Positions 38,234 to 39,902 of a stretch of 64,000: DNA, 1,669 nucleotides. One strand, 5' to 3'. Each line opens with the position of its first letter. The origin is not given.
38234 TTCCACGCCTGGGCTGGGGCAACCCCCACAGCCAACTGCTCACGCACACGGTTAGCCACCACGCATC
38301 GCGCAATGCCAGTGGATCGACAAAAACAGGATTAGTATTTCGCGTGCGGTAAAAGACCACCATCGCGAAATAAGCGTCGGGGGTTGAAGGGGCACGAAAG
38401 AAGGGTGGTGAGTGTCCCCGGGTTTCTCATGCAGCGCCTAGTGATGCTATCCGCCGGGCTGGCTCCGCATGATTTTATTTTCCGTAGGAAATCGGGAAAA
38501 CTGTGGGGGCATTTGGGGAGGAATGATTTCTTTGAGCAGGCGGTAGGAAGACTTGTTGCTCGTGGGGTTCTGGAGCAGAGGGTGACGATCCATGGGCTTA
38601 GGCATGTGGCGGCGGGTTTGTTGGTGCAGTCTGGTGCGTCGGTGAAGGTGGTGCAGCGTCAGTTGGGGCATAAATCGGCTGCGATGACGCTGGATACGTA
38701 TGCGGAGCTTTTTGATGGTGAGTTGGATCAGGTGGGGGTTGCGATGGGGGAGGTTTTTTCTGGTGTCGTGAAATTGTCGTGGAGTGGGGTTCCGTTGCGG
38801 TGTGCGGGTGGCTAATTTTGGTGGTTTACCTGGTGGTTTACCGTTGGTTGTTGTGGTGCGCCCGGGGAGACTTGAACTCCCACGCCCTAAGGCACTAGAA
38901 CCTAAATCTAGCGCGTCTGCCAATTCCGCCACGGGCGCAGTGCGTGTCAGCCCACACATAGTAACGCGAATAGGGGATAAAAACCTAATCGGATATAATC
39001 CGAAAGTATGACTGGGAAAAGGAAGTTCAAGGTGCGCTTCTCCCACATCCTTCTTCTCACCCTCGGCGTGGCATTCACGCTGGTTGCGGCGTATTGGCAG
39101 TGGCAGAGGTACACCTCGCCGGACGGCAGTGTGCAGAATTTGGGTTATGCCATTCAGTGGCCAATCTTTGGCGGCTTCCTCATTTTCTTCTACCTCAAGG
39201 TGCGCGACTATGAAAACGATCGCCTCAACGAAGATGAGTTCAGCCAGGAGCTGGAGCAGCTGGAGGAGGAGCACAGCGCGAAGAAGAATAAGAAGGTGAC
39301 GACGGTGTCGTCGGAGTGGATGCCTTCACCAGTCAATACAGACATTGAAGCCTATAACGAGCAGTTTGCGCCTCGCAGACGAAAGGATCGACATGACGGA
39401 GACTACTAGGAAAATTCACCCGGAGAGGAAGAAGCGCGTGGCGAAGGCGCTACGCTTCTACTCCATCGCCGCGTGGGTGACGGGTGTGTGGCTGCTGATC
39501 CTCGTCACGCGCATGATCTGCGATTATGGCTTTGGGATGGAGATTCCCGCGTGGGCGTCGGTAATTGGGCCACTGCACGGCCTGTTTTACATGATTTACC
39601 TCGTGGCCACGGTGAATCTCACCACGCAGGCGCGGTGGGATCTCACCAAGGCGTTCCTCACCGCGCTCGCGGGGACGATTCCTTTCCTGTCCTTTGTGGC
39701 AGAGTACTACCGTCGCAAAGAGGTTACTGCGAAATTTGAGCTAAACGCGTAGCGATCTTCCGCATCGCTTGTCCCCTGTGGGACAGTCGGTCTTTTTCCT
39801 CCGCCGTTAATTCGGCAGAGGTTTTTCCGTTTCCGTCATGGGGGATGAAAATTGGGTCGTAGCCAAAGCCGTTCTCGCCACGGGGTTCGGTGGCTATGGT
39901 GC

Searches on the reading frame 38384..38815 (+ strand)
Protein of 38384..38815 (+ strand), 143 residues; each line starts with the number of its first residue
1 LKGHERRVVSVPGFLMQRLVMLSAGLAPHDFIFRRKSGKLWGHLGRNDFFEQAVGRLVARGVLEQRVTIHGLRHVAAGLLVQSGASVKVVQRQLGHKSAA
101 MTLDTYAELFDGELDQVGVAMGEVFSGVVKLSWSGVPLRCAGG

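Call 3: search_protein_families(library=pfam, proteins=[window:38384-38815:+], max_evalue=1)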
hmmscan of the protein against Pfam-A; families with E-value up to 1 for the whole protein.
window:38384-38815:+ (143 aa): 2 families
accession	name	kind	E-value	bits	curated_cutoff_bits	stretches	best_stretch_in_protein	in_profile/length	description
PF00589.27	Phage_integrase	-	4.5e-12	46.5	27.1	1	2-110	62-169/172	Phage integrase family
PF07048.16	DUF1331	-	0.085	13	25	1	4-18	21-35/35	Protein of unknown function (DUF1331)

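Call 6: search_protein_families(library=phrogs, proteins=[window:38384-38815:+], max_evalue=0.1)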
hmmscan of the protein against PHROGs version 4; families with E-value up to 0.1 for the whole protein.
window:38384-38815:+ (143 aa): 6 families
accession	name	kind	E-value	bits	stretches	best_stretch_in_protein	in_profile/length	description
phrog_1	-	integration and excision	3.3e-18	67.3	1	5-118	336-444/611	integrase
phrog_216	-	integration and excision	1.2e-13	51.8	1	26-117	144-232/301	integrase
phrog_7685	-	integration and excision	8e-09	36.4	1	62-117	176-231/240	integrase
phrog_35951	-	unknown function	0.0018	19.7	1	67-116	21-69/97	-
phrog_7269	-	integration and excision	0.014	16.3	1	66-116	27-76/89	integrase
phrog_25190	-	integration and excision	0.029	15.7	1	67-114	47-94/109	integrase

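Call 7: search_protein_families(library=ncbifam, proteins=[window:38384-38815:+], max_evalue=0.1)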
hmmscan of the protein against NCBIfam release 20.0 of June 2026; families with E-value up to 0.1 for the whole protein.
window:38384-38815:+ (143 aa): 10 families
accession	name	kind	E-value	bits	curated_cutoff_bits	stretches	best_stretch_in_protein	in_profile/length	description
TIGR02225.1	recomb_XerD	equivalog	3.9e-09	36.3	329.6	1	29-112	199-277/290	site-specific tyrosine recombinase XerD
TIGR02249.1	integrase_gron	subfamily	4.3e-09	36.1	265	1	35-102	227-294/315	integron integrase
NF040815.2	recomb_XerA_Arch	equivalog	6.7e-09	35.7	220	1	51-113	197-258/263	site-specific tyrosine recombinase/integron integrase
TIGR02224.1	recomb_XerC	equivalog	4.7e-08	32.8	335.15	1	48-109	217-277/295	tyrosine recombinase XerC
NF001399.0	PRK00283.1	subfamily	8e-08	31.9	279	1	29-116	207-290/300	tyrosine recombinase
NF003462.0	PRK05084.1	equivalog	8.4e-06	24.7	267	1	63-111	299-346/360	tyrosine recombinase XerS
NF011946.0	PRK15417.1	equivalog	2e-05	23.9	435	1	34-103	241-310/337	integron integrase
NF002331.0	PRK01287.1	subfamily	0.00049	19.2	371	1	44-102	248-306/365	site-specific tyrosine recombinase XerC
NF040693.1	recomb_GmtY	equivalog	0.003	16.8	340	1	29-100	350-424/441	gamma-mobile-trio recombinase GmtY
TIGR01078.1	arcA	equivalog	0.041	12.6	489.1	1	64-112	231-279/408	arginine deiminase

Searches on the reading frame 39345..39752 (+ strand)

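Call 71: search_protein_families(library=pfam, proteins=[window:39345-39752:+], max_evalue=0.001)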
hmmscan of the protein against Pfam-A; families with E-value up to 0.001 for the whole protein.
window:39345-39752:+ (135 aa): 1 family
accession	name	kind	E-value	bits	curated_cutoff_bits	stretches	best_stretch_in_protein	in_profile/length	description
PF12823.12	DUF3817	-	3.5e-24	85.8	27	1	36-124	1-84/85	Domain of unknown function (DUF3817)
